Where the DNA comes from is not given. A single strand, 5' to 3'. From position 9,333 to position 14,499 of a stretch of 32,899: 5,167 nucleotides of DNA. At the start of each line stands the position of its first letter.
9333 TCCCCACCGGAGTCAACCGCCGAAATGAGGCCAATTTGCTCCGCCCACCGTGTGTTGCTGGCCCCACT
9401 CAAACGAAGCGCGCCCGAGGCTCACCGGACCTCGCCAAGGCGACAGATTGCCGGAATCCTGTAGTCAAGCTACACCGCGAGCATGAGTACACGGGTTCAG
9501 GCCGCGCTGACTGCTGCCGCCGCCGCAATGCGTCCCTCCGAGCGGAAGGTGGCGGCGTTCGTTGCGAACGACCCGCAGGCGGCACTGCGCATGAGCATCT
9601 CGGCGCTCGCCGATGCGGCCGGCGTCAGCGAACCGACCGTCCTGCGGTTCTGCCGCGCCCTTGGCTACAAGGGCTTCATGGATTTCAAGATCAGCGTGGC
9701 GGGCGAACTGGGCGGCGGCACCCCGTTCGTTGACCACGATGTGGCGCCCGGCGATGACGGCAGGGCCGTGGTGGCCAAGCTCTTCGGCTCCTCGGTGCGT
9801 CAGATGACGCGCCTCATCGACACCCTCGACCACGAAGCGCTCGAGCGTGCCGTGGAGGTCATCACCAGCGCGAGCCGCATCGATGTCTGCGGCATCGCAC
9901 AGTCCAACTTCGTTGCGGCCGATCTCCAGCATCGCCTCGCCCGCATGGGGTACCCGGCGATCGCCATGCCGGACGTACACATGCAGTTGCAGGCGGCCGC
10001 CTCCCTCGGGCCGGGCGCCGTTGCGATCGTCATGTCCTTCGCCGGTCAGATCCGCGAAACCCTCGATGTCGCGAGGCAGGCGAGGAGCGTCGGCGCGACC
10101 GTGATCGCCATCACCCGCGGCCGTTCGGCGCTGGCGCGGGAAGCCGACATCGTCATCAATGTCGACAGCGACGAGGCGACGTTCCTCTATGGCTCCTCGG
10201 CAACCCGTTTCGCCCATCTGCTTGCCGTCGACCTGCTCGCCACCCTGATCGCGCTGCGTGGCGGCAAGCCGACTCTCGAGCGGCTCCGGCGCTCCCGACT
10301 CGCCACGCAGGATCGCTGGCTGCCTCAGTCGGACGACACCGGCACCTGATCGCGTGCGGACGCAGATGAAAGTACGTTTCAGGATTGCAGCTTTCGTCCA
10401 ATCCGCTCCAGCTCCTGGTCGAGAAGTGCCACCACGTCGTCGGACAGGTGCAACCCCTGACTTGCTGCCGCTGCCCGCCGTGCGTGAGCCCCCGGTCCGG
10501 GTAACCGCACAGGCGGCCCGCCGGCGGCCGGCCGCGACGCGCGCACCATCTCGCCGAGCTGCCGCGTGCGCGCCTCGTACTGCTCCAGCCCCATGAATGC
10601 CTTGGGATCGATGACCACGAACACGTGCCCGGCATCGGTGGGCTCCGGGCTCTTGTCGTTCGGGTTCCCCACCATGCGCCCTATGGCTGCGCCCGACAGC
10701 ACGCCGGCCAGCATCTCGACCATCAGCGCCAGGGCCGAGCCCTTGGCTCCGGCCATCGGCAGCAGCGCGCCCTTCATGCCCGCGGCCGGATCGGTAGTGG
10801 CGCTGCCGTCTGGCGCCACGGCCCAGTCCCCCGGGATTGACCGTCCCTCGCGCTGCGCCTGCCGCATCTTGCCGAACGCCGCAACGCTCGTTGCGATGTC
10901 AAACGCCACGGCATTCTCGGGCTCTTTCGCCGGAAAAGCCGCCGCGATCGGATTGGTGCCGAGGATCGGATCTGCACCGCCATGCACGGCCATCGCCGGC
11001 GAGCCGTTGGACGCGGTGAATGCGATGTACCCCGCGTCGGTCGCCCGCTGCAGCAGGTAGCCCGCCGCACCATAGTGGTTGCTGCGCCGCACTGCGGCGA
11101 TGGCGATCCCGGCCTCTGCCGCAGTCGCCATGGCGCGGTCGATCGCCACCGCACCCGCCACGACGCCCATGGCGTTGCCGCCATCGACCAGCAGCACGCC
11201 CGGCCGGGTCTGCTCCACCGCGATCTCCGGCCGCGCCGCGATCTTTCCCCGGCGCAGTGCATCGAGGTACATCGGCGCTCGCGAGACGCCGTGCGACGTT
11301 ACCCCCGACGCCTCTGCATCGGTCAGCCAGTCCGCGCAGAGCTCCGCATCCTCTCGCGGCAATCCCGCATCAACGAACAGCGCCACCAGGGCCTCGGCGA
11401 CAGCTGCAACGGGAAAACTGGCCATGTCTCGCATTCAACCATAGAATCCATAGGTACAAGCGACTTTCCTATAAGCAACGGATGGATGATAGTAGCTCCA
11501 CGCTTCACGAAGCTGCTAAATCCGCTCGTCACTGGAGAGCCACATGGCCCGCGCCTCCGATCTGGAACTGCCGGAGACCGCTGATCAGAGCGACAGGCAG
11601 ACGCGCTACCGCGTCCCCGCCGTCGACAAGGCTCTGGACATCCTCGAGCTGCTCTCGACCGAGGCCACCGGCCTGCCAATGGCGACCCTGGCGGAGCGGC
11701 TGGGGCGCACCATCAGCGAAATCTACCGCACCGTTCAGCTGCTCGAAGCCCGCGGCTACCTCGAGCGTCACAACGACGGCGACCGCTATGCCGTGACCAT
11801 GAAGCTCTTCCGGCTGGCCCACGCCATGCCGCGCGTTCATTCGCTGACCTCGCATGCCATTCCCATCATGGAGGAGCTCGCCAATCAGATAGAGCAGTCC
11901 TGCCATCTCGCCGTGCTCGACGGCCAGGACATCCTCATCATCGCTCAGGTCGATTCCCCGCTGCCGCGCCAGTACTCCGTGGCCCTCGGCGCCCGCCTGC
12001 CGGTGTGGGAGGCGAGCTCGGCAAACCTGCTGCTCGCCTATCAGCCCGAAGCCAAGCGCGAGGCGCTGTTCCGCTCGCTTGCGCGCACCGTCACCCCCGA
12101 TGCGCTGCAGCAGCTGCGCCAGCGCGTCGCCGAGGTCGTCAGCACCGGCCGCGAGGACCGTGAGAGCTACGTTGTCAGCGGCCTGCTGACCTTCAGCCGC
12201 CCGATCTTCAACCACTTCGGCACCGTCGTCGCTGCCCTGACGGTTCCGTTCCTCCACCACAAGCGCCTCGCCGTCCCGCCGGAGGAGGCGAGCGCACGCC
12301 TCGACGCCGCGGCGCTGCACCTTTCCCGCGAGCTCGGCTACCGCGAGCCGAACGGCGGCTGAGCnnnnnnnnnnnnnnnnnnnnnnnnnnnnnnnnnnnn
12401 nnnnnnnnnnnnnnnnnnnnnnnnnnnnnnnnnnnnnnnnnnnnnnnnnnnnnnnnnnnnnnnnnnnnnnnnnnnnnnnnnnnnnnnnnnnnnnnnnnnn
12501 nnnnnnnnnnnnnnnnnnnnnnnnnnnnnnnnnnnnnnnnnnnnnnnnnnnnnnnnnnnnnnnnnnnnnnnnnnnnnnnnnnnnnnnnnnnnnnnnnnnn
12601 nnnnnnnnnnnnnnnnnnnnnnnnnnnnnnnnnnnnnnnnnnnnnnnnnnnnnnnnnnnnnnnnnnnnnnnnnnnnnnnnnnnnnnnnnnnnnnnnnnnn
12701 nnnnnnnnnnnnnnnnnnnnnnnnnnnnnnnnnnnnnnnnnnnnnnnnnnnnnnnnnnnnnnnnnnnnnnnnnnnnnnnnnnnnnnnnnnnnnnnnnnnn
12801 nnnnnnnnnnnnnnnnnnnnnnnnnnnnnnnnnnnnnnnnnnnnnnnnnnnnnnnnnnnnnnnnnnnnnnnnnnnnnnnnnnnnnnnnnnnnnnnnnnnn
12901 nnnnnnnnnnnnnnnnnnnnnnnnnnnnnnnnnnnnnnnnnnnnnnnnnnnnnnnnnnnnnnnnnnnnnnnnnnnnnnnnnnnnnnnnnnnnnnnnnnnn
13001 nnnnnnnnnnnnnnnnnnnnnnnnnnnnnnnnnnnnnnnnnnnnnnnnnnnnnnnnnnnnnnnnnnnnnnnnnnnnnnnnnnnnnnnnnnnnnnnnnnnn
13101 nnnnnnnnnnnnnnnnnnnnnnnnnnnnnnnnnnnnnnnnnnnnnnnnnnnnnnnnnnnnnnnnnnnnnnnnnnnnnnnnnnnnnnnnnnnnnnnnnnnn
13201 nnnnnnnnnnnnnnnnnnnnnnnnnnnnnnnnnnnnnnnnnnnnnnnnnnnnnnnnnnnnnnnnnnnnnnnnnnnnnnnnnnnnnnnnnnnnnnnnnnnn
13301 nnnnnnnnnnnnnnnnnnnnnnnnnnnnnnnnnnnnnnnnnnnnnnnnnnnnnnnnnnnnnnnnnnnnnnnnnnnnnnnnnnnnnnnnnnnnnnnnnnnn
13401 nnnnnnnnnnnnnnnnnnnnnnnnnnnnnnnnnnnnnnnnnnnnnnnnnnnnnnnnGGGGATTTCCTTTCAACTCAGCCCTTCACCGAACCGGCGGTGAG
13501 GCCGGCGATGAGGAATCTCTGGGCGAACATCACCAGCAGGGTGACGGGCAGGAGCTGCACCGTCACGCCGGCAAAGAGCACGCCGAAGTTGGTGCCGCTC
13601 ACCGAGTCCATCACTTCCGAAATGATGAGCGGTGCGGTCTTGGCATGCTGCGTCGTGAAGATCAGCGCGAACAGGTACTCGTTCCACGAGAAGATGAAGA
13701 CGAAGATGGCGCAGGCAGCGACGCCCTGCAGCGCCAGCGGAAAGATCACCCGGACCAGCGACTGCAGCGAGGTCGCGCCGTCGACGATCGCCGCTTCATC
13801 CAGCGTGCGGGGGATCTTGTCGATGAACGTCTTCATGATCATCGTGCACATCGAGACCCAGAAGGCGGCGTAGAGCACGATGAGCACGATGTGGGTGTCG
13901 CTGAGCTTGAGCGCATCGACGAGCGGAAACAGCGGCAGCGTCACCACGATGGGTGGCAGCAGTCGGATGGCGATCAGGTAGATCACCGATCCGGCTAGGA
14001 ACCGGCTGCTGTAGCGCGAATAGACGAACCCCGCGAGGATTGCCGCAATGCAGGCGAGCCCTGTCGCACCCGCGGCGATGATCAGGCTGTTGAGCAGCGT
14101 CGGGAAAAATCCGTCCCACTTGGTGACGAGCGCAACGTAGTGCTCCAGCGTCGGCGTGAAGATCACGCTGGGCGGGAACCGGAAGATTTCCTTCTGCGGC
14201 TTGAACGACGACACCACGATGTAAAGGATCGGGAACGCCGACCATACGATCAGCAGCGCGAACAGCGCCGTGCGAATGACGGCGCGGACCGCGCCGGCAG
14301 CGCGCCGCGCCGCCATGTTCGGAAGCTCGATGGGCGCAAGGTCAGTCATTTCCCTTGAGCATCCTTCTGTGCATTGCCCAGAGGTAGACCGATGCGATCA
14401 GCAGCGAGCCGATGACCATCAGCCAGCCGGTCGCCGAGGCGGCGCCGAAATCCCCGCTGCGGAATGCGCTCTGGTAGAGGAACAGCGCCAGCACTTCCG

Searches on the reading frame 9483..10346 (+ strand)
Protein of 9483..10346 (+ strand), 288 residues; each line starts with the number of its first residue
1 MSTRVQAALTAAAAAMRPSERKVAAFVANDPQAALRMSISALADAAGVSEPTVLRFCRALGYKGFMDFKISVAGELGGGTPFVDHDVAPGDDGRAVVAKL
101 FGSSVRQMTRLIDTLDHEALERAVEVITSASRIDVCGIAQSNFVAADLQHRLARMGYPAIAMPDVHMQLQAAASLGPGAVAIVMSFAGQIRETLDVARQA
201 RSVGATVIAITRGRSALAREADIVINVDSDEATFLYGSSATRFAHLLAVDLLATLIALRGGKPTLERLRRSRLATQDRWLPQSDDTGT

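Call 5: search_protein_families(library=pfam, proteins=[window:9483-10346:+], max_evalue=0.1)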
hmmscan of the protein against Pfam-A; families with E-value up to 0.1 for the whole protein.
window:9483-10346:+ (288 aa): 10 families
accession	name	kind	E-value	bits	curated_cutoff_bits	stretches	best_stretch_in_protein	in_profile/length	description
PF01418.23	HTH_6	-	1.2e-20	73.7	28.3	1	9-76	7-74/77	Helix-turn-helix domain, rpiR family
PF01380.27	SIS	-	3.7e-17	62.8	25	1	127-254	2-130/131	SIS domain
PF13580.11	SIS_2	-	6.3e-05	23.5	27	1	166-211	92-137/138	SIS domain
PF13404.12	HTH_AsnC-type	-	0.0043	17.3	27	1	36-55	17-36/42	AsnC-type helix-turn-helix domain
PF09339.16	HTH_IclR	-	0.0058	16.8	22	1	36-65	18-47/52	IclR helix-turn-helix domain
PF13545.12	HTH_Crp_2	-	0.035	14.5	27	0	32-64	18-50/70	Crp-like helix-turn-helix domain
PF13412.12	HTH_24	-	0.049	13.7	21.9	1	36-60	17-41/48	Winged helix-turn-helix DNA-binding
PF13542.12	HTH_Tnp_ISL3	-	0.049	13.6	27.4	0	33-55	23-45/51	Helix-turn-helix domain of transposase family ISL3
PF01047.28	MarR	-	0.051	13.9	24.6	0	37-70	18-51/59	MarR family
PF00440.29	TetR_N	-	0.098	12.9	24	0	36-55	16-35/47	Bacterial regulatory proteins, tetR family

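Call 6: search_protein_families(library=ncbifam, proteins=[window:9483-10346:+], max_evalue=0.1)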
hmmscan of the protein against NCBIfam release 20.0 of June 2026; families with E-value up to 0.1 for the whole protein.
window:9483-10346:+ (288 aa): 23 families
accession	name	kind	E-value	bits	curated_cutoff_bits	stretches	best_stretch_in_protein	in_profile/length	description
NF008451.0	PRK11302.1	subfamily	2.5e-63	214.2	296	1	15-279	13-277/286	transcriptional regulator HexR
NF010701.0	PRK14101.1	equivalog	2.4e-57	194.5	920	1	8-263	346-601/638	bifunctional transcriptional regulator/glucokinase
NF008458.0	PRK11337.1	equivalog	2.7e-41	141.5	378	1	5-275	16-287/293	MurR/RpiR family transcriptional regulator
NF040776.2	AlsR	equivalog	4.5e-37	127.5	400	1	7-270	6-270/279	transcriptional repressor AlsR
NF008590.0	PRK11557.1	equivalog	2.6e-32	112.3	355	1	17-271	15-274/282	MurR/RpiR family transcriptional regulator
NF012026.0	PRK15482.1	equivalog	4.3e-26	92.1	408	1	10-256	8-262/285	HTH-type transcriptional regulator MurR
TIGR03127.2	RuMP_HxlB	equivalog_domain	1.7e-11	44.3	160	1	106-231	6-127/178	6-phospho-3-hexuloisomerase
NF041755.1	RuMP_HxlAB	equivalog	7.2e-09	35.1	500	1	106-231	222-343/391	bifunctional 3-hexulose-6-phosphate synthase/6-phospho-3-hexuloisomerase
NF008581.0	PRK11543.1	equivalog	0.00016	20.8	481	1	106-231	18-144/321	arabinose-5-phosphate isomerase GutQ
NF010547.0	PRK13938.1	equivalog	0.00017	21.3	320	1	173-249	109-185/196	D-sedoheptulose 7-phosphate isomerase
NF002805.0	PRK02947.1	subfamily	0.00021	20.5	135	1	163-212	93-142/247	sugar isomerase domain-containing protein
NF041128.1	glucosaP_deam_GlmD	equivalog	0.00027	20.3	580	1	117-243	18-142/323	glucosamine-6-phosphate deaminase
NF006422.0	PRK08674.1-1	subfamily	0.00055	19.5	317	1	117-231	13-121/302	bifunctional phosphoglucose/phosphomannose isomerase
TIGR00393.1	kpsF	subfamily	0.0026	17.4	203.7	1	132-229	2-100/268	KpsF/GutQ family sugar-phosphate isomerase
NF046059.1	NagB_SO3506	equivalog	0.0037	16.6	430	1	178-234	87-144/330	glucosamine-6-phosphate deaminase NagB-II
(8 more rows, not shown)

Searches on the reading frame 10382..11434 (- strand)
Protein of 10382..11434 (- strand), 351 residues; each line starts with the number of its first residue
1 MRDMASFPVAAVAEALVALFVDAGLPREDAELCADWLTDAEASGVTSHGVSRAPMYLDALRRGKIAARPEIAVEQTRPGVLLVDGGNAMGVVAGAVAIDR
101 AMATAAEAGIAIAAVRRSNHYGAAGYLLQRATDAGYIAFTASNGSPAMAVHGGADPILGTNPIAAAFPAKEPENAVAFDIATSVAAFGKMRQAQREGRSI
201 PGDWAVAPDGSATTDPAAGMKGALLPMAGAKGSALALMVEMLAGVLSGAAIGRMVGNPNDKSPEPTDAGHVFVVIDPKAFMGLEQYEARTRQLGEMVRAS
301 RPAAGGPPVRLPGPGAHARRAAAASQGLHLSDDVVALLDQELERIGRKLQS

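Call 9: search_protein_families(library=pfam, proteins=[window:10382-11434:-], max_evalue=0.001)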
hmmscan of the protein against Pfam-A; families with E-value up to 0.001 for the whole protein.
window:10382-11434:- (351 aa): 1 family
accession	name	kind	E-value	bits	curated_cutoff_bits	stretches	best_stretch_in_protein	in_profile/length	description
PF02615.19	Ldh_2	-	9.5e-109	364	38.8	1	11-337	5-331/333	Malate/L-lactate dehydrogenase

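Call 53: search_solved_structures(query=window:10382-11434:-, max_evalue=1e-10)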
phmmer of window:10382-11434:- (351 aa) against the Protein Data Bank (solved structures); distinct sequences matched with E-value up to 1e-10: 13.
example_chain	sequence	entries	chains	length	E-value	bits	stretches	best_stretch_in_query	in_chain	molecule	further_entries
2x06_A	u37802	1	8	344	4.4e-62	213.4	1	19-328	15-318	L-SULFOLACTATE DEHYDROGENASE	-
1xrh_A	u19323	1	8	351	1.3e-56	195.5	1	21-338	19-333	Ureidoglycolate Dehydrogenase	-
4fjs_A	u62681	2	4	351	1.3e-56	195.4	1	21-338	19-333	Ureidoglycolate dehydrogenase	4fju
4h8a_A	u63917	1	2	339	1.4e-56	195.3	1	21-338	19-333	Ureidoglycolate dehydrogenase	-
1vbi_A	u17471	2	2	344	5.6e-56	193.4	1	11-346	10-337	Type 2 malate/lactate dehydrogenase | malate/L-lactate dehydrogenase family protein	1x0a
1v9n_A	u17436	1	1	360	1.7e-54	188.5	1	15-304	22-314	Malate dehydrogenase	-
3uoe_A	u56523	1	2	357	4e-48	167.6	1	3-332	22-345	Dehydrogenase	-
1wtj_A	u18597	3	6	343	1.5e-38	136.1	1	13-332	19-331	ureidoglycolate dehydrogenase | delta1-piperideine-2-carboxylate reductase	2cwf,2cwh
2g8y_A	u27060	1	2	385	3.6e-36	128.3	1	15-331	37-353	Malate/L-lactate dehydrogenases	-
3i0p_A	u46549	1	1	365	6.1e-32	114.4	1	10-300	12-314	Malate dehydrogenase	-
1s20_A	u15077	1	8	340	1.7e-31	112.9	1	18-342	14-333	Hypothetical oxidoreductase yiaK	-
1nxu_A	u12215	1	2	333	3.8e-31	111.7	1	18-336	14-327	Hypothetical oxidoreductase yiaK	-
1z2i_A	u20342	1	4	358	3.3e-30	108.7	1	18-327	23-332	malate dehydrogenase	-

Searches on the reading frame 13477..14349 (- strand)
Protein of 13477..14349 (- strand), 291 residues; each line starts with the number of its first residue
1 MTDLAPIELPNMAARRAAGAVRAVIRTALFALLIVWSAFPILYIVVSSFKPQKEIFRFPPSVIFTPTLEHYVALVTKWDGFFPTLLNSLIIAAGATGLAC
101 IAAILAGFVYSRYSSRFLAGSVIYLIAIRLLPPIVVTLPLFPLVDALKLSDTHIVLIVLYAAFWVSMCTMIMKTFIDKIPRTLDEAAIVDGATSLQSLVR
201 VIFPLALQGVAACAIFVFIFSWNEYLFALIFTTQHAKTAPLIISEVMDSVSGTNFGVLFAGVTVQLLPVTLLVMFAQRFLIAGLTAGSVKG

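Call 9: search_protein_families(library=pfam, proteins=[window:13477-14349:-], max_evalue=0.001)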
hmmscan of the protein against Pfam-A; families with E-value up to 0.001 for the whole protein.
window:13477-14349:- (291 aa): 1 family
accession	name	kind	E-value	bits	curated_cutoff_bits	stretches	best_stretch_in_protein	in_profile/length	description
PF00528.27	BPD_transp_1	-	2.2e-15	57.3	26.4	1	102-281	4-179/184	Binding-protein-dependent transport system inner membrane component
